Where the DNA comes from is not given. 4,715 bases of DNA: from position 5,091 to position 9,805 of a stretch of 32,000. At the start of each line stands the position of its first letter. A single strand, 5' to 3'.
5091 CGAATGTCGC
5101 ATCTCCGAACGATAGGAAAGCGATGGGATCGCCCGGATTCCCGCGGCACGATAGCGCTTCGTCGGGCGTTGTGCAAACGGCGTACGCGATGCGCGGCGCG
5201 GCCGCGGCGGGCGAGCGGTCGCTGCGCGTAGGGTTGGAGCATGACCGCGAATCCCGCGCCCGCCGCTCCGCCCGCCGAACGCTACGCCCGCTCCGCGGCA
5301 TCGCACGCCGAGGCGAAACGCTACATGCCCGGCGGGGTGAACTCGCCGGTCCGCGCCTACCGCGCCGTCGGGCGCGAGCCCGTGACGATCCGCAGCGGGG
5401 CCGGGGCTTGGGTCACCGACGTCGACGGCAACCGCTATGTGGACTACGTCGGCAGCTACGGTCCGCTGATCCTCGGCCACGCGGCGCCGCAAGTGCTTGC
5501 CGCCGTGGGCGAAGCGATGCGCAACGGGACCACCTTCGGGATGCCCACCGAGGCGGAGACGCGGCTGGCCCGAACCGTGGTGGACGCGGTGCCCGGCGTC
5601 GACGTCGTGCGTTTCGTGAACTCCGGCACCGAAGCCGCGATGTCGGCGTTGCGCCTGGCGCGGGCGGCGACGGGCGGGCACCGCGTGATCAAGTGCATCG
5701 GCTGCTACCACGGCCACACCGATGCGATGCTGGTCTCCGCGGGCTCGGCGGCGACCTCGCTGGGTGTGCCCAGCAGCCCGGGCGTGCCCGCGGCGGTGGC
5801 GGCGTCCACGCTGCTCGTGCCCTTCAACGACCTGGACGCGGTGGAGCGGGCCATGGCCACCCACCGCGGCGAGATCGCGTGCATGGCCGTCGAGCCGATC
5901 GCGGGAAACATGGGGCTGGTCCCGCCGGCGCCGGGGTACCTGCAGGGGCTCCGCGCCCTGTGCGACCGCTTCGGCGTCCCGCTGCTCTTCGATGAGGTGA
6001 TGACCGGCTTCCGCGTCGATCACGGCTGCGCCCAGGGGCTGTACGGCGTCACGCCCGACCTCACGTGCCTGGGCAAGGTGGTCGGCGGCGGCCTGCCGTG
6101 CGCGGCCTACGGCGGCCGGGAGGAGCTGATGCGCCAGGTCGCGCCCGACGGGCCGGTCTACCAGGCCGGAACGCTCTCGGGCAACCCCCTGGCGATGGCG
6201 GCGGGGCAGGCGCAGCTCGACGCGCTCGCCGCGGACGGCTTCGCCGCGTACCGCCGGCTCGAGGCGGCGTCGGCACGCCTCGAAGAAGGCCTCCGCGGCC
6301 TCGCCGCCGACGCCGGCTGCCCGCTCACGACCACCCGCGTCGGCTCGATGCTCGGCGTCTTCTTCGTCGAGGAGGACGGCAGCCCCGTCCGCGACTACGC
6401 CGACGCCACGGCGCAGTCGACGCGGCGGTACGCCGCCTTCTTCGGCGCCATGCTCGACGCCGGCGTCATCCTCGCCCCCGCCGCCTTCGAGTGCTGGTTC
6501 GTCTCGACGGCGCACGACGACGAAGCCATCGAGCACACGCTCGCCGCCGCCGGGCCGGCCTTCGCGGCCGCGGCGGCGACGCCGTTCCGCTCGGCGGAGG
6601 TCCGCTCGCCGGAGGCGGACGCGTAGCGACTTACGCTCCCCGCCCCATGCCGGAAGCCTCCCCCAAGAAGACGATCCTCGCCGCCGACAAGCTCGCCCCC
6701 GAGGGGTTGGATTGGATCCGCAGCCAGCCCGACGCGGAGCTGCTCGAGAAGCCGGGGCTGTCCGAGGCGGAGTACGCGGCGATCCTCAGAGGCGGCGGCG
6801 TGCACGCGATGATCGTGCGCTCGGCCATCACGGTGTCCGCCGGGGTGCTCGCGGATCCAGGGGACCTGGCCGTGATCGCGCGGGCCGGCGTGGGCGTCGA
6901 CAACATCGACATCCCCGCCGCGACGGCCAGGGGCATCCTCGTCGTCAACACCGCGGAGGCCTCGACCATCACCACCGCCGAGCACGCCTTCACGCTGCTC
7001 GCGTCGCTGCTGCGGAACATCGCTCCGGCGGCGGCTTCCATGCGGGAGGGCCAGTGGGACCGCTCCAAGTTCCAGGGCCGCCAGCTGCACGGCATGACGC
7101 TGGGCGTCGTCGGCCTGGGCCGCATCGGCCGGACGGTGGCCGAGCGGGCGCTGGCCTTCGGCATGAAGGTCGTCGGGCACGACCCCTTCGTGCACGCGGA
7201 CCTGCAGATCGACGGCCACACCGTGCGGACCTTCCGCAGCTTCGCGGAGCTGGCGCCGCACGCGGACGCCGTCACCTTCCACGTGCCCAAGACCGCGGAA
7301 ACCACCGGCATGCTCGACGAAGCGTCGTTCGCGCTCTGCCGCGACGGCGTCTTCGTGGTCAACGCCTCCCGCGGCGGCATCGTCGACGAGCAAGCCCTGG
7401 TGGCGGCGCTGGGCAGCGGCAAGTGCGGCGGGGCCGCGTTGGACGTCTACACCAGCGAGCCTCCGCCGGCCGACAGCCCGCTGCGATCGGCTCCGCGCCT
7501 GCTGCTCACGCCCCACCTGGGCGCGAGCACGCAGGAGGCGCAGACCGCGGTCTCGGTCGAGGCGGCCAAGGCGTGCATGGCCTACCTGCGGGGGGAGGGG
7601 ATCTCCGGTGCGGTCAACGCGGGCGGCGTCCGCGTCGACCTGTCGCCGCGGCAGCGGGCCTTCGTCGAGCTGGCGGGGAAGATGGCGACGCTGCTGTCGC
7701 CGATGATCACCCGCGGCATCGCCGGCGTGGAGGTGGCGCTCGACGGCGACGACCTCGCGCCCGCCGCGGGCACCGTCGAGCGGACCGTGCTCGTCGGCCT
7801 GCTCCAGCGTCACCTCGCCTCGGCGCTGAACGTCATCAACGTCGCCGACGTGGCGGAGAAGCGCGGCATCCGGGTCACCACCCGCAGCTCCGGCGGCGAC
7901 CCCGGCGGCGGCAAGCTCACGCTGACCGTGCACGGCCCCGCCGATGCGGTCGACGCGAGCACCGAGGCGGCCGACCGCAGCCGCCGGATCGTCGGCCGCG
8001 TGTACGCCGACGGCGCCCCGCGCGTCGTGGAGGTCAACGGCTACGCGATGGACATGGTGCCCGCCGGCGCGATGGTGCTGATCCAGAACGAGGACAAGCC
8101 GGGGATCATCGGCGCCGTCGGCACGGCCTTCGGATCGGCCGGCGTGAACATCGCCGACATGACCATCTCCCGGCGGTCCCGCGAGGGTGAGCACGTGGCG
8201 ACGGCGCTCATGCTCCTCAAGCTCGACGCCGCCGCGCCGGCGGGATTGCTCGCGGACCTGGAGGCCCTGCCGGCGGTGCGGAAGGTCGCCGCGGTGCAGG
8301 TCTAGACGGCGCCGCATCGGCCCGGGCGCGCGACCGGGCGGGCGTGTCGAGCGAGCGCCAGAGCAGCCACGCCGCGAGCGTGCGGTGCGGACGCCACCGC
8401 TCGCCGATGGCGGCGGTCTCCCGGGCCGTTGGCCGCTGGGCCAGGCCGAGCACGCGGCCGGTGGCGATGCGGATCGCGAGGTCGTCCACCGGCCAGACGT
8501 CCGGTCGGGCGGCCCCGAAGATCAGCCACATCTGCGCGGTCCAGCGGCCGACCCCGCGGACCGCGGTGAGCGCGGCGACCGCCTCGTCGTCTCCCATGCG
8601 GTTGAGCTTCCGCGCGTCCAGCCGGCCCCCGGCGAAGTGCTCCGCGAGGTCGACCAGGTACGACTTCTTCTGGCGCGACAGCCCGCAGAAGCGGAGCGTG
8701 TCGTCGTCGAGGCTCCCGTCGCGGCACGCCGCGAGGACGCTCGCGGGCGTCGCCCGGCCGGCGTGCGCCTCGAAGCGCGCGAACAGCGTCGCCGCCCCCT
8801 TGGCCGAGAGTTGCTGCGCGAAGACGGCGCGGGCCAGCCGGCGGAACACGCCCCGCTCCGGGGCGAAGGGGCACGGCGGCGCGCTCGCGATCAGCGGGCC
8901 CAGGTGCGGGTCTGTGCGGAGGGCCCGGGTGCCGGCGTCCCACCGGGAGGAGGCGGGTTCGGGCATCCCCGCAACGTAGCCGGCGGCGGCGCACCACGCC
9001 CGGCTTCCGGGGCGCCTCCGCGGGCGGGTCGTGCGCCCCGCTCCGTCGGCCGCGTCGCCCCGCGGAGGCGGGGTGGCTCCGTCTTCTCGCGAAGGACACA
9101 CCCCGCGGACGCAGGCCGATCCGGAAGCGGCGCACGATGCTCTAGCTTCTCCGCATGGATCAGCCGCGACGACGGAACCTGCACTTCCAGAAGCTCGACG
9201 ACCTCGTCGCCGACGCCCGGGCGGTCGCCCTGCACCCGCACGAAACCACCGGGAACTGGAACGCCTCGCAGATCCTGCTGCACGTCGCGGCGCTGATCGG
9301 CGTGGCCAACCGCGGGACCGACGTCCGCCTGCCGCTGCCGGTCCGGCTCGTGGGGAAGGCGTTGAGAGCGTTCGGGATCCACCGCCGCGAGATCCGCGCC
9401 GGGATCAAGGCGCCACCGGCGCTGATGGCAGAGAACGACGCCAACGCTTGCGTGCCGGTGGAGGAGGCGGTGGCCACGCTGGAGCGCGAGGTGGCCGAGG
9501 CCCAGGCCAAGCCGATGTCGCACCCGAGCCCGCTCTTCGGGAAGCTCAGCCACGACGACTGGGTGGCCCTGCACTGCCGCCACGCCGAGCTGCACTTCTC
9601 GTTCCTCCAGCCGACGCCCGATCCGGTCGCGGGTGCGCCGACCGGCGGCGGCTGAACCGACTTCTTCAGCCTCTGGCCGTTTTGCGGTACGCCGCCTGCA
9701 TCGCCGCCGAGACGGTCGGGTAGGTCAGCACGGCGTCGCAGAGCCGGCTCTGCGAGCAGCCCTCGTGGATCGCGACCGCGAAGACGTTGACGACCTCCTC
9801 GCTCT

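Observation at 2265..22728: Dispersed 46-bp palindromic element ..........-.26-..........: four perfect copies, all intergenic, identical spacing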

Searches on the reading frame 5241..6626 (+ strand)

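Call 10: search_protein_families(library=pfam, proteins=[window:5241-6626:+])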
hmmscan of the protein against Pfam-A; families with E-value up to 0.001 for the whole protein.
window:5241-6626:+ (461 aa): 1 family
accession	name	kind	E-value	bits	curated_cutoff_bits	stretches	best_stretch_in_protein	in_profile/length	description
PF00202.27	Aminotran_3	-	3.8e-70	237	30.5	1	46-431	7-397/403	Aminotransferase class-III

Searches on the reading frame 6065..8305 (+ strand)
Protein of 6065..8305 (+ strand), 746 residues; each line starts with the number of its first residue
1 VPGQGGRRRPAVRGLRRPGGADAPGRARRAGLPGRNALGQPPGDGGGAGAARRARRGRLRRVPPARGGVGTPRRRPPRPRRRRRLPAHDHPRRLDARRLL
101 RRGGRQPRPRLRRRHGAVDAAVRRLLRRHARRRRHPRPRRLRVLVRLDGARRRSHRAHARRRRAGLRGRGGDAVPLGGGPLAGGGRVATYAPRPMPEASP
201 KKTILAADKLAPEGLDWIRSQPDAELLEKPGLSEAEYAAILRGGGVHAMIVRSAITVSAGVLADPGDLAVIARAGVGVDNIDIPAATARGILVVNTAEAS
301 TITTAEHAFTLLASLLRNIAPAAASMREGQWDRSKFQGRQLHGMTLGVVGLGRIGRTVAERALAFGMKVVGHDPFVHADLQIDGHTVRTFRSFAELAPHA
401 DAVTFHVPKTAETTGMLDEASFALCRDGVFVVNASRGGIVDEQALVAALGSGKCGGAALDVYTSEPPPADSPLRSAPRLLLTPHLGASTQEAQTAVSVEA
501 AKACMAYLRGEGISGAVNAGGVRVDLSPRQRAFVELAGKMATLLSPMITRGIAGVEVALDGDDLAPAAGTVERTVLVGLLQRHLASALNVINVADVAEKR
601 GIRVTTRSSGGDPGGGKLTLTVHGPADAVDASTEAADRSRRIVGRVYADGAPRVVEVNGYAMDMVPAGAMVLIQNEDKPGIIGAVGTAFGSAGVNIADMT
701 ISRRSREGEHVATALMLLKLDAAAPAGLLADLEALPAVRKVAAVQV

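Call 10: search_protein_families(library=pfam, proteins=[window:6065-8305:+])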
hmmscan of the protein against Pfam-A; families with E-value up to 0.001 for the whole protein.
window:6065-8305:+ (746 aa): 5 families
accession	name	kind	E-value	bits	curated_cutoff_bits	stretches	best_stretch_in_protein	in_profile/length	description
PF02826.25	2-Hacid_dh_C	-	2.4e-58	196.9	25.1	1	310-486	2-178/178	D-isomer specific 2-hydroxyacid dehydrogenase, NAD binding domain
PF00389.36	2-Hacid_dh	-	2.3e-27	95.7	24.6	1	205-518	2-134/134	D-isomer specific 2-hydroxyacid dehydrogenase, catalytic domain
PF19304.4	PGDH_inter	-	9.9e-10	39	27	1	531-658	3-119/119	D-3-phosphoglycerate dehydrogenase intervening domain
PF01842.31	ACT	-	1.4e-08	34.8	27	1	670-736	2-65/66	ACT domain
PF03446.21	NAD_binding_2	-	3.6e-05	24.3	21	1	346-445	2-103/161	NAD binding domain of 6-phosphogluconate dehydrogenase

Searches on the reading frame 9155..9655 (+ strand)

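Call 10: search_protein_families(library=pfam, proteins=[window:9155-9655:+])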
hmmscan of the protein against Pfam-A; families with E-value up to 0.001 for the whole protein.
window:9155-9655:+ (166 aa): 1 family
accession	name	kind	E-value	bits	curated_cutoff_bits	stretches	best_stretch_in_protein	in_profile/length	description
PF07606.16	DUF1569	-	8.1e-17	62.2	21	1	5-154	3-152/152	Protein of unknown function (DUF1569)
